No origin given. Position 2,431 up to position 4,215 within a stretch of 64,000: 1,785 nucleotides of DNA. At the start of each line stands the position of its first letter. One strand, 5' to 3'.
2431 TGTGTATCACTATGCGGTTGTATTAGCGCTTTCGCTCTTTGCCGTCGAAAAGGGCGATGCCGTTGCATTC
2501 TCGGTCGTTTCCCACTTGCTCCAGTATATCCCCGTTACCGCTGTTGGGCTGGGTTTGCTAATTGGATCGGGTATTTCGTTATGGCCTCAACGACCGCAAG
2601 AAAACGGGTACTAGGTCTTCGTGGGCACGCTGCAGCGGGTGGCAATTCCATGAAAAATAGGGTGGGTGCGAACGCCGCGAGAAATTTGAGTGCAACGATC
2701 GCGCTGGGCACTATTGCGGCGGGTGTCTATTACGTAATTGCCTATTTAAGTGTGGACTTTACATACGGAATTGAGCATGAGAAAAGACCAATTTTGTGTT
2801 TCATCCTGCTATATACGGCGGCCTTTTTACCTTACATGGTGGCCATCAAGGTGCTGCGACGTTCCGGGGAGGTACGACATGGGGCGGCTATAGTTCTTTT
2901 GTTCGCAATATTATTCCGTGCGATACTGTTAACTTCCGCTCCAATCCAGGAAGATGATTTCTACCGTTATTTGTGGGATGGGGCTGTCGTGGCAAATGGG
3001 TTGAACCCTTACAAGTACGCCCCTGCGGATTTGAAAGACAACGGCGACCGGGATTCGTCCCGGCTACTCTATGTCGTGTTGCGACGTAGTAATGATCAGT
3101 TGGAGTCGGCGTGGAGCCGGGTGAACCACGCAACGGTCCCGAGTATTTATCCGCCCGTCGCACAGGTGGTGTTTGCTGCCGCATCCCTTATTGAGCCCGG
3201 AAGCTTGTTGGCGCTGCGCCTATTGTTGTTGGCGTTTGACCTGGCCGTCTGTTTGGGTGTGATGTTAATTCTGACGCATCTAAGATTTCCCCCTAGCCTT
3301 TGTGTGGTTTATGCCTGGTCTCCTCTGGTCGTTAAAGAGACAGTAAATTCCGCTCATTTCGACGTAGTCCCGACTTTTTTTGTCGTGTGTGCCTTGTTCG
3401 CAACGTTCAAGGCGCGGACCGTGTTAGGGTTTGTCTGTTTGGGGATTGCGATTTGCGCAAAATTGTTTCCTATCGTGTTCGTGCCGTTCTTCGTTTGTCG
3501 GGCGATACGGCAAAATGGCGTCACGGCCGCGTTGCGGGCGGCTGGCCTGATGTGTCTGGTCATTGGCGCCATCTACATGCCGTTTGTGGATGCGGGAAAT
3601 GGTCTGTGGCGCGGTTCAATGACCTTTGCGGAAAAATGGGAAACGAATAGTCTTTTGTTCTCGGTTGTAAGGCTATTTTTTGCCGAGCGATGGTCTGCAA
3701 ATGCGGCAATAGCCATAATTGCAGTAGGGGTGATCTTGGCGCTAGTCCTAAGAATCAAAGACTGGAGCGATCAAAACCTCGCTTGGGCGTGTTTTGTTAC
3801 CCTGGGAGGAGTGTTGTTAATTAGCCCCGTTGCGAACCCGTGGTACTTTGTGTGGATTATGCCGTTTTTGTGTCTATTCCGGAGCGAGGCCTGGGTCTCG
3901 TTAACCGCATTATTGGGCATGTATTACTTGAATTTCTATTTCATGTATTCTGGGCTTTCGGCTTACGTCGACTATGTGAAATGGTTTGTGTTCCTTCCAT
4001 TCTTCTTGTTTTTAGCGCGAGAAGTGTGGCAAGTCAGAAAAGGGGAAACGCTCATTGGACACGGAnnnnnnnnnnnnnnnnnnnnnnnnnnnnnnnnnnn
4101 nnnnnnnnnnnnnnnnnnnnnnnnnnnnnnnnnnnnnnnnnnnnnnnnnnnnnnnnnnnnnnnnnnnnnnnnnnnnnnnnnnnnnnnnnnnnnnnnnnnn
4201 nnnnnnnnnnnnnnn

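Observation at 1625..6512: Six-gene translationally coupled glycosylation module inserted right after tRNA-Arg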

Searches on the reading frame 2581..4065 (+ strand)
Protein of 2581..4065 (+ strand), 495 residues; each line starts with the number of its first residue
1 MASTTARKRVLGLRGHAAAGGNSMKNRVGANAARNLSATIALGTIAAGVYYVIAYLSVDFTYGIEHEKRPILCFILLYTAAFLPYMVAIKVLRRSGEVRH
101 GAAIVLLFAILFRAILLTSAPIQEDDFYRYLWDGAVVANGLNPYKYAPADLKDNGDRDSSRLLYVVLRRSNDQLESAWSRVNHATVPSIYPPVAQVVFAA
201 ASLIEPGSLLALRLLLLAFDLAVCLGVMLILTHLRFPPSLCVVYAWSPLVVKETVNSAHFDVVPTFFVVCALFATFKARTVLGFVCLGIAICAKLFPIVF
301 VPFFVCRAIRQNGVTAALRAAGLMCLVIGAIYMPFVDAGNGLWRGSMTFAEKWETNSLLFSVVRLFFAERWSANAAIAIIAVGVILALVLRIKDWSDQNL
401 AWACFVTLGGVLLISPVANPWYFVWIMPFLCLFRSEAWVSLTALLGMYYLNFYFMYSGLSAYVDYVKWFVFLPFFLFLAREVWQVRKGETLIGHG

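Call 5: search_protein_families(library=pfam, proteins=[window:2581-4065:+], max_evalue=0.01)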
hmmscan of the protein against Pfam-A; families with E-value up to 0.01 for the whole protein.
window:2581-4065:+ (495 aa): 1 family
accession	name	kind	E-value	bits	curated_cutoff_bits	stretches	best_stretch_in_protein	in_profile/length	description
PF09594.16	GT87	-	4.4e-12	46.7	25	1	189-416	2-237/237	Glycosyltransferase family 87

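Call 6: search_protein_families(library=ncbifam, proteins=[window:2581-4065:+], max_evalue=0.01)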
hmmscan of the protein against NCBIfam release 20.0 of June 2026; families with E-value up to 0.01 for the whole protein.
window:2581-4065:+ (495 aa): 2 families
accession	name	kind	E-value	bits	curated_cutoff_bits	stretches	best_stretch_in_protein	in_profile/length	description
TIGR03459.1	crt_membr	equivalog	1.8e-05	23.8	439.4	1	110-354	83-281/470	alpha-(1->6)-mannopyranosyltransferase A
NF038066.1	MptB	equivalog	4.5e-05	22.1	40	1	113-155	146-188/553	polyprenol phosphomannose-dependent alpha 1,6 mannosyltransferase MptB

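Call 10: find_homologous_proteins(query=window:2650-4065:+)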
Query window:2650-4065:+ (472 aa): 750 proteins with E <= 0.001 among 8000 candidates; the best 120 are listed.
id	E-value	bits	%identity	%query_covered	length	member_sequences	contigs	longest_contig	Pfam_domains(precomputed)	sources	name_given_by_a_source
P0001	0.0e+0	1051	100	100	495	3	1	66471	PF09594.17,PF26314.1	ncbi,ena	-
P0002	4.8e-130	453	48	95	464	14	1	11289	PF09594.17,PF26314.1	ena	-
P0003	5.8e-129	449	47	95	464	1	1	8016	PF09594.17,PF26314.1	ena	-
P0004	1.9e-128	448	47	95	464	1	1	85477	PF26314.1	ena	-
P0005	2.7e-128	447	47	95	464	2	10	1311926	PF26314.1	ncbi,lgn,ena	-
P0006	8.4e-128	445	47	94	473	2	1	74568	PF09594.17,PF26314.1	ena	-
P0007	1.3e-126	441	47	92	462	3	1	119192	PF09594.17,PF26314.1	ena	-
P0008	3.3e-126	440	48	96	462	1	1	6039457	PF09594.17,PF26314.1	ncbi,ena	-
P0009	7.4e-126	439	46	95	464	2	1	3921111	PF26314.1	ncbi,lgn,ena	-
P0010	1.9e-125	438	47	93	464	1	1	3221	PF09594.17,PF26314.1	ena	-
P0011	2.6e-125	437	46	96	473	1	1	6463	PF26314.1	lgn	-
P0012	9.4e-125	435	46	97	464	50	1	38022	PF26314.1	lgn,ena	-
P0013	1.5e-124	435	46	96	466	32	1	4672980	PF09594.17,PF26314.1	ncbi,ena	-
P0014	3.7e-124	433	46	97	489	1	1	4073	PF09594.17,PF26314.1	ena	-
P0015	2.5e-123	431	46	95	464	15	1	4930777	PF26314.1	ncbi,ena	-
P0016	7.0e-123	429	45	96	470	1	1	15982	PF09594.17,PF26314.1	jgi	jgi:alpha-1,6-mannosyltransferase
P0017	8.9e-123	429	45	96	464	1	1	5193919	PF26314.1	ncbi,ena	-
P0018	1.1e-122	429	45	97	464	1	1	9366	PF26314.1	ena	-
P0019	1.2e-122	428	45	97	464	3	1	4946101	PF26314.1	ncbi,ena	-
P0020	1.8e-122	428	46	95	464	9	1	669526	PF26314.1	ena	-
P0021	4.2e-122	427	45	95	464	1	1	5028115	PF26314.1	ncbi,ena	-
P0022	4.5e-122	427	45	96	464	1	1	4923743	PF26314.1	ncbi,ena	-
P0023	8.2e-122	426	48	94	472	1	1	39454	PF26314.1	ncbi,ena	-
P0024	9.9e-122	425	45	96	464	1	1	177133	PF26314.1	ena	-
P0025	6.8e-121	423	45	96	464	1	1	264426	PF26314.1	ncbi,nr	ncbi:MAG: hypothetical protein OXC18_22035 [Desulfurellaceae bacterium]|nr:hypothetical protein [Des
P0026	8.1e-121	422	45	95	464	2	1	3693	PF26314.1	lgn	-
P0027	9.1e-121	422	46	95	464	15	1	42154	PF09594.17,PF26314.1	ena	-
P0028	2.2e-120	421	46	95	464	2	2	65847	PF26314.1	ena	-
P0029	2.5e-120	421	44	95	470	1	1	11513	PF09594.17,PF26314.1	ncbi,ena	-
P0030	4.6e-120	420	46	95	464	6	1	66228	PF09594.17,PF26314.1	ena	-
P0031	4.7e-120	420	45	96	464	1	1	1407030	PF26314.1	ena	-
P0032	6.9e-120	419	46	95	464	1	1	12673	PF09594.17,PF26314.1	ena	-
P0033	8.8e-120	419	45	95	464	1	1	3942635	PF26314.1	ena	-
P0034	1.6e-119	418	45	96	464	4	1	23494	PF26314.1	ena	-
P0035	4.1e-119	417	45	95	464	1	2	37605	PF26314.1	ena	-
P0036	1.3e-118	415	46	94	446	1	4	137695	PF09594.17,PF26314.1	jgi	jgi:hypothetical protein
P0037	1.5e-118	415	48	92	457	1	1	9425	PF09594.17,PF26314.1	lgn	-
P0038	8.3e-118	412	43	96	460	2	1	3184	PF09594.17,PF26314.1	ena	-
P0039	1.4e-117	412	45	92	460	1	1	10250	PF09594.17,PF26314.1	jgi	jgi:alpha-1,6-mannosyltransferase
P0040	6.7e-117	409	46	91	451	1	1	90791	PF09594.17,PF26314.1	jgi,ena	-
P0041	1.2e-116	409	44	94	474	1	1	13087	PF09594.17,PF26314.1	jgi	jgi:hypothetical protein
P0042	2.0e-116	408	45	93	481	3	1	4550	PF09594.17,PF26314.1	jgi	-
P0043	2.5e-116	408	46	92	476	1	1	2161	PF09594.17,PF06728.20,PF26314.1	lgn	-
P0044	3.5e-116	407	45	98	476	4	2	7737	PF09594.17,PF26314.1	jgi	jgi:hypothetical protein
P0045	2.6e-115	404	44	97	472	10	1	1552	PF09594.17,PF26314.1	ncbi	-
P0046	4.9e-115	403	46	91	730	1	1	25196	PF09594.17,PF26314.1,PF27149.1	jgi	jgi:hypothetical protein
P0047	5.0e-115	403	45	94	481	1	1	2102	PF26314.1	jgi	-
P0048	5.4e-115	403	43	95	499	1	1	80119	PF09594.17,PF26314.1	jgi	jgi:alpha-1,6-mannosyltransferase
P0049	6.8e-115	403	43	97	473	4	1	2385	PF09594.17,PF26314.1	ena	-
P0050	7.3e-115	403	43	94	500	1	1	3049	PF09594.17,PF26314.1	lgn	-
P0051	7.5e-115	403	44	95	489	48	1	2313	PF09594.17,PF26314.1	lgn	-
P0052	7.6e-115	403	44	94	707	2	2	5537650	PF09594.17,PF26314.1,PF27149.1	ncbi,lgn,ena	-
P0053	1.7e-114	402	45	96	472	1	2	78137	PF09594.17,PF26314.1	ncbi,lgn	-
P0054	2.4e-114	401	44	97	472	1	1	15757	PF09594.17,PF26314.1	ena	-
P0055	2.4e-114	401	45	95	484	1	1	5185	PF09594.17,PF26314.1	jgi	jgi:hypothetical protein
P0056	3.6e-114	400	45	94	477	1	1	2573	PF09594.17,PF26314.1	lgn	-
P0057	3.6e-114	400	44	93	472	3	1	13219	PF09594.17,PF26314.1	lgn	-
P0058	7.4e-114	399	45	93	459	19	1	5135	PF09594.17,PF26314.1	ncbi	-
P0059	1.9e-113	398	44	95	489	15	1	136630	PF09594.17,PF26314.1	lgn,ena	-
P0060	3.9e-113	397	44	95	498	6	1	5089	PF09594.17,PF06728.20,PF26314.1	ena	-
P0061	9.0e-113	396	44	96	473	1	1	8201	PF09594.17,PF26314.1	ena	-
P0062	9.1e-113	396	46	95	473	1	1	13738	PF09594.17,PF26314.1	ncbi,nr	ncbi:MAG: glycosyltransferase 87 family protein [Candidatus Binatia bacterium]|nr:glycosyltransferas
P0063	9.5e-113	396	44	95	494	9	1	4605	PF09594.17,PF26314.1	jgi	-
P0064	2.1e-112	395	45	91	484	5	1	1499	PF09594.17,PF26314.1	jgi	-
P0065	5.7e-112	393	45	94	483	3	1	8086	PF09594.17,PF26314.1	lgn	-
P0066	5.9e-112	393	44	97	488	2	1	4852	PF09594.17,PF26314.1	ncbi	-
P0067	9.8e-112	392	44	94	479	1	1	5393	PF09594.17,PF26314.1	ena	-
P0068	1.2e-111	392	44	95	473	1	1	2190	PF09594.17,PF26314.1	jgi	jgi:hypothetical protein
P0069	1.7e-111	392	43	97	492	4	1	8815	PF09594.17,PF26314.1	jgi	jgi:glycosyl transferase family 87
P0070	1.9e-111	392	45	94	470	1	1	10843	PF09594.17,PF26314.1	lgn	-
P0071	2.6e-111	391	45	92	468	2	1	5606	PF09594.17,PF26314.1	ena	-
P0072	3.4e-111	391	44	95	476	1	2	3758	PF09594.17,PF26314.1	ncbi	ncbi:MAG: glycosyltransferase 87 family protein, partial [Candidatus Binatia bacterium]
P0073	4.6e-111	390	44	95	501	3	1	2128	PF09594.17,PF26314.1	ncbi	-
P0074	6.8e-111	390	44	93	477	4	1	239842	PF09594.17,PF26314.1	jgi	-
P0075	1.5e-110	388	44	96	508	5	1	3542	PF09594.17,PF26314.1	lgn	-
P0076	2.1e-110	388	43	95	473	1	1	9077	PF09594.17,PF26314.1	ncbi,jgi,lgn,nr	ncbi:MAG TPA: glycosyltransferase 87 family protein [Candidatus Binatia bacterium]|jgi:hypothetical 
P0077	3.2e-110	387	42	92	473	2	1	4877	PF26314.1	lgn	-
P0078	3.8e-110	387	44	94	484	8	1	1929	PF09594.17,PF26314.1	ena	-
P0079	4.4e-110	387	43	92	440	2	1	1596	PF09594.17,PF26314.1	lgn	-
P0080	4.5e-110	387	41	95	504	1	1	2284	PF09594.17,PF06728.20,PF26314.1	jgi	jgi:hypothetical protein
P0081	5.9e-110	387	43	94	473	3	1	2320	PF09594.17,PF26314.1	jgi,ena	-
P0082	9.9e-110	386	42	99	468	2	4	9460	PF26314.1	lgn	-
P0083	1.5e-109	385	44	92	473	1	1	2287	PF09594.17,PF26314.1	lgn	-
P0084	2.2e-109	385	42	96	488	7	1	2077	PF09594.17,PF26314.1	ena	-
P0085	2.5e-109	385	43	92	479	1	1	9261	PF09594.17,PF26314.1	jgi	jgi:hypothetical protein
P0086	3.7e-109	384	43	95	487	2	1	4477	PF09594.17,PF26314.1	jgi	-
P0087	3.8e-109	384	41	95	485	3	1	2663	PF26314.1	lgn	-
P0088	6.0e-109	383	42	94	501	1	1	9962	PF09594.17,PF26314.1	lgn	-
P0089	1.7e-108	382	45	97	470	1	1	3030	PF09594.17,PF26314.1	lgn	-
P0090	3.9e-108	381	41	97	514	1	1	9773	PF26314.1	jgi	jgi:hypothetical protein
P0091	4.0e-108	381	43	95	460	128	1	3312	PF09594.17,PF26314.1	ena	-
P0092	6.1e-108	380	43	94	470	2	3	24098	PF26314.1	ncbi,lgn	-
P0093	6.3e-108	380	43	97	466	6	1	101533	PF09594.17,PF26314.1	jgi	jgi:hypothetical protein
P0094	7.0e-108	380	43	93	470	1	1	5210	PF09594.17,PF26314.1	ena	-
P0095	1.7e-107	378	43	95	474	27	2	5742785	PF26314.1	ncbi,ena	-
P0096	3.8e-107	377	43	93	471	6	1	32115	PF09594.17,PF26314.1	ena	-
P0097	4.1e-107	377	43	94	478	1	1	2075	PF26314.1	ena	-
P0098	4.5e-107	377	44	90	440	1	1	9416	PF09594.17,PF26314.1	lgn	-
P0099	6.8e-107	376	42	97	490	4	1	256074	PF09594.17,PF26314.1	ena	-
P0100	8.8e-107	376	44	92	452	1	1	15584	PF09594.17,PF26314.1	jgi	jgi:hypothetical protein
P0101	9.2e-107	376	41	96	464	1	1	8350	PF09594.17,PF26314.1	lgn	-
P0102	1.2e-106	376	44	97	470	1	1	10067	PF09594.17,PF26314.1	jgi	jgi:alpha-1,6-mannosyltransferase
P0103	4.4e-106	374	43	94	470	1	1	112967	PF09594.17,PF26314.1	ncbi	-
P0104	5.0e-106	374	41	94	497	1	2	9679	PF26314.1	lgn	-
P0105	5.4e-106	373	42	96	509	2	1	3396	PF26314.1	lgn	-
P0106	7.8e-106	373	44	93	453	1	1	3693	PF09594.17,PF26314.1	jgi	jgi:alpha-1,6-mannosyltransferase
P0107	1.3e-105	372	40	94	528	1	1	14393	PF26314.1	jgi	jgi:hypothetical protein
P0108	5.4e-105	370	46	85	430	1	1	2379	PF09594.17,PF26314.1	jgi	jgi:hypothetical protein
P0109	8.1e-105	370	42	93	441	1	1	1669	PF09594.17,PF26314.1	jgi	jgi:hypothetical protein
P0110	9.1e-105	369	43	97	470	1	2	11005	PF09594.17,PF26314.1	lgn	-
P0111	2.1e-104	368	42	96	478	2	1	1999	PF09594.17,PF26314.1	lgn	-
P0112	2.5e-104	368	44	93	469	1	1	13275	PF09594.17,PF26314.1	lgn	-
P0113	5.1e-104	367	44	90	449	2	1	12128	PF09594.17,PF26314.1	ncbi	-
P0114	1.0e-103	366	42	92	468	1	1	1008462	PF09594.17,PF26314.1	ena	-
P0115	1.3e-103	366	44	93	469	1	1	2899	PF09594.17,PF26314.1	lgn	-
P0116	2.4e-103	365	44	93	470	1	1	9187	PF09594.17,PF26314.1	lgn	-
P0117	4.2e-102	361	39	96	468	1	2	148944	PF26314.1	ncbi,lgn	ncbi:MAG: hypothetical protein AB7G75_27525 [Candidatus Binatia bacterium]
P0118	8.9e-102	360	42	91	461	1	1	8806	PF09594.17,PF26314.1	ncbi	-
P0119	1.3e-99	353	46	81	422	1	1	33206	PF09594.17,PF26314.1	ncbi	ncbi:MAG: glycosyltransferase family 87 protein, partial [Candidatus Binatia bacterium]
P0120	8.3e-99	350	39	97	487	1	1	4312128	PF09594.17,PF26314.1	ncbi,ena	-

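Call 11: find_encoding_contigs(protein=P0001, flank=10000, max_places=3)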
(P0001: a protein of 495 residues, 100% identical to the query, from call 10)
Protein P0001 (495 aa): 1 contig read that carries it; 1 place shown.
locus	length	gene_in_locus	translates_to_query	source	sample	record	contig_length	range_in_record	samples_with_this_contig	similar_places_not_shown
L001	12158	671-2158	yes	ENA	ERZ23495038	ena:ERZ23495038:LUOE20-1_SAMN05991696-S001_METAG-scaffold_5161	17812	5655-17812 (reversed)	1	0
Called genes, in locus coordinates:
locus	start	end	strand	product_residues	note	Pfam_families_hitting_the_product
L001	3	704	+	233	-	?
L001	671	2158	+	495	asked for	PF26314:MptA_B_family, PF09594:GT87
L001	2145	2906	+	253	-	PF27149:YdjY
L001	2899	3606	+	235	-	PF00535:Glycos_transf_2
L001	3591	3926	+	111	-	-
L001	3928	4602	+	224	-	PF00535:Glycos_transf_2, PF13641:Glyco_tranf_2_3 (faint)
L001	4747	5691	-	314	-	PF01791:DeoC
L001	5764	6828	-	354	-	PF00316:FBPase, PF18913:FBPase_C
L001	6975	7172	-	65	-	-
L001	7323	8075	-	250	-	PF01996:F420_ligase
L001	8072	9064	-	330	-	PF01933:CofD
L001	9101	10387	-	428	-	PF04055:Radical_SAM, PF19288:CofH_C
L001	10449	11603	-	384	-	PF04055:Radical_SAM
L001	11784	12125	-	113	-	-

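Call 12: find_encoding_contigs(protein=P0008, flank=10000, max_places=3)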
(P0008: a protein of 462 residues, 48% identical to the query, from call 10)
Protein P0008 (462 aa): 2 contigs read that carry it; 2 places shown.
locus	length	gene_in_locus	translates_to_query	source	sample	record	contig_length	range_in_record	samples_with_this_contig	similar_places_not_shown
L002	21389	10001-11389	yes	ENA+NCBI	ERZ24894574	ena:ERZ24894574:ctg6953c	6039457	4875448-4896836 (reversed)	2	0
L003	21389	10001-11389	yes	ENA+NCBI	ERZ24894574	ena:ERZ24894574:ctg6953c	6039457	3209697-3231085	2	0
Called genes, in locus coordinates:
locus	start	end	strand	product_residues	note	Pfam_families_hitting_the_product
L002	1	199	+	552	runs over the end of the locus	PF00999:Na_H_Exchanger, PF02254:TrkA_N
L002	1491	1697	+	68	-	-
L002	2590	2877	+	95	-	PF12680:SnoaL_2 (faint)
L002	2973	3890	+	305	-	PF03328:HpcH_HpaI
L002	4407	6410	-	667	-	PF00432:Prenyltrans (faint), PF07678:TED_complement (faint), PF13249:SQHop_cyclase_N, PF13243:SQHop_cyclase_C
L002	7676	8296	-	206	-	-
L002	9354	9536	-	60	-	-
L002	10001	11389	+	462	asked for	PF26314:MptA_B_family, PF09594:GT87 (weak)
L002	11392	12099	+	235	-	PF27149:YdjY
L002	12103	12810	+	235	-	PF00535:Glycos_transf_2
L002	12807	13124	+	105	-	-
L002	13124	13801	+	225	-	PF00535:Glycos_transf_2, PF13641:Glyco_tranf_2_3 (weak)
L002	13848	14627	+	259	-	-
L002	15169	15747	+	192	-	PF13453:Zn_ribbon_TFIIB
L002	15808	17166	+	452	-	-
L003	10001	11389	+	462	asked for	PF26314:MptA_B_family, PF09594:GT87 (weak)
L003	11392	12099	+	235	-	PF27149:YdjY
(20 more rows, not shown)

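Call 14: find_encoding_contigs(protein=P0013, flank=8000, max_places=2)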
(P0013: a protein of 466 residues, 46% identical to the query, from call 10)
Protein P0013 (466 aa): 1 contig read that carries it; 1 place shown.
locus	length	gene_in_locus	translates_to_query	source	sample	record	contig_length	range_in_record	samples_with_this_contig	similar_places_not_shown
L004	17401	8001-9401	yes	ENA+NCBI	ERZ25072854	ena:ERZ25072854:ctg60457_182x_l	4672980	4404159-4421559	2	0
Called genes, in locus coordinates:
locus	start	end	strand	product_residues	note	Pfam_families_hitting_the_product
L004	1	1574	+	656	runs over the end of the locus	PF16177:ACAS_N, PF00501:AMP-binding, PF13193:AMP-binding_C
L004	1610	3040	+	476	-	PF01406:tRNA-synt_1e, PF01921:tRNA-synt_1f (faint), PF09334:tRNA-synt_1g, PF09190:DALR_2, PF23493:CysS_C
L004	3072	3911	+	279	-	PF13531:SBP_bac_11, PF01547:SBP_bac_1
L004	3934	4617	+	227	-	PF00528:BPD_transp_1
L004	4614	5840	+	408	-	PF12857:TOBE_3 (faint), PF00005:ABC_tran, PF02463:SMC_N (faint), PF13304:AAA_21 (weak), PF03459:TOBE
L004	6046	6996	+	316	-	PF03706:LPG_synthase_TM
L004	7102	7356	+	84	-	PF04014:MazE_antitoxin (weak)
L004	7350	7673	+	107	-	PF02452:PemK_toxin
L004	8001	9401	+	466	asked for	PF26314:MptA_B_family, PF09594:GT87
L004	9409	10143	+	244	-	PF27149:YdjY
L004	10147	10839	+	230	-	PF00535:Glycos_transf_2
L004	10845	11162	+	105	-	-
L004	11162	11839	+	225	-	PF00535:Glycos_transf_2, PF10111:Glyco_tranf_2_2 (faint)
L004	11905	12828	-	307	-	PF01791:DeoC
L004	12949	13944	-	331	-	PF00316:FBPase, PF18913:FBPase_C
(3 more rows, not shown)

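Call 15: find_encoding_contigs(protein=P0052, flank=8000, max_places=2)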
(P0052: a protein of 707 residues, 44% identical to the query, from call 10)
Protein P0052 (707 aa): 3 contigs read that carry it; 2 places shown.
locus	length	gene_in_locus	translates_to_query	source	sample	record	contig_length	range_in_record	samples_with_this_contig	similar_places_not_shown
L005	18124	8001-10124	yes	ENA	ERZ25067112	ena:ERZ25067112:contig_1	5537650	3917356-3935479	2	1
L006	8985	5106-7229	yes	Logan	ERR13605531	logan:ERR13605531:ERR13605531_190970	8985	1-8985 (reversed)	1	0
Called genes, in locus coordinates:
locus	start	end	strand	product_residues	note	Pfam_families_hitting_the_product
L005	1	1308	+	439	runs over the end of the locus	PF00368:HMG-CoA_red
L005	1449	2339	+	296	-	PF00781:DAGK_cat, PF19279:YegS_C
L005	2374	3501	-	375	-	PF04909:Amidohydro_2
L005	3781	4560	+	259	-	PF00561:Abhydrolase_1, PF00975:Thioesterase (weak), PF12697:Abhydrolase_6, PF12146:Hydrolase_4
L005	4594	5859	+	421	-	PF01979:Amidohydro_1, PF07969:Amidohydro_3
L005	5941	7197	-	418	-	PF01066:CDP-OH_P_transf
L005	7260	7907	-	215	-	PF08534:Redoxin, PF00255:GSHPx (weak), PF00578:AhpC-TSA, PF00085:Thioredoxin (weak), PF13098:Thioredoxin_2 (weak), PF13905:Thioredoxin_8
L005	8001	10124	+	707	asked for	PF26314:MptA_B_family, PF09594:GT87, PF27149:YdjY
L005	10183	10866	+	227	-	PF00535:Glycos_transf_2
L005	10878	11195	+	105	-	-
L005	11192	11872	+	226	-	PF00535:Glycos_transf_2, PF10111:Glyco_tranf_2_2 (faint), PF13641:Glyco_tranf_2_3 (weak)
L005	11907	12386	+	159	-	PF00903:Glyoxalase, PF13669:Glyoxalase_4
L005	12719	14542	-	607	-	PF04134:DCC1-like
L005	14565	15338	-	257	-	PF00581:Rhodanese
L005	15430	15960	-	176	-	PF02566:OsmC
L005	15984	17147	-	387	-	PF01717:Meth_synt_2, PF08267:Meth_synt_1 (faint)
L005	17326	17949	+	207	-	PF00440:TetR_N, PF16925:TetR_C_13, PF21993:TetR_C_13_2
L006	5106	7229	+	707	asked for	PF26314:MptA_B_family, PF09594:GT87, PF27149:YdjY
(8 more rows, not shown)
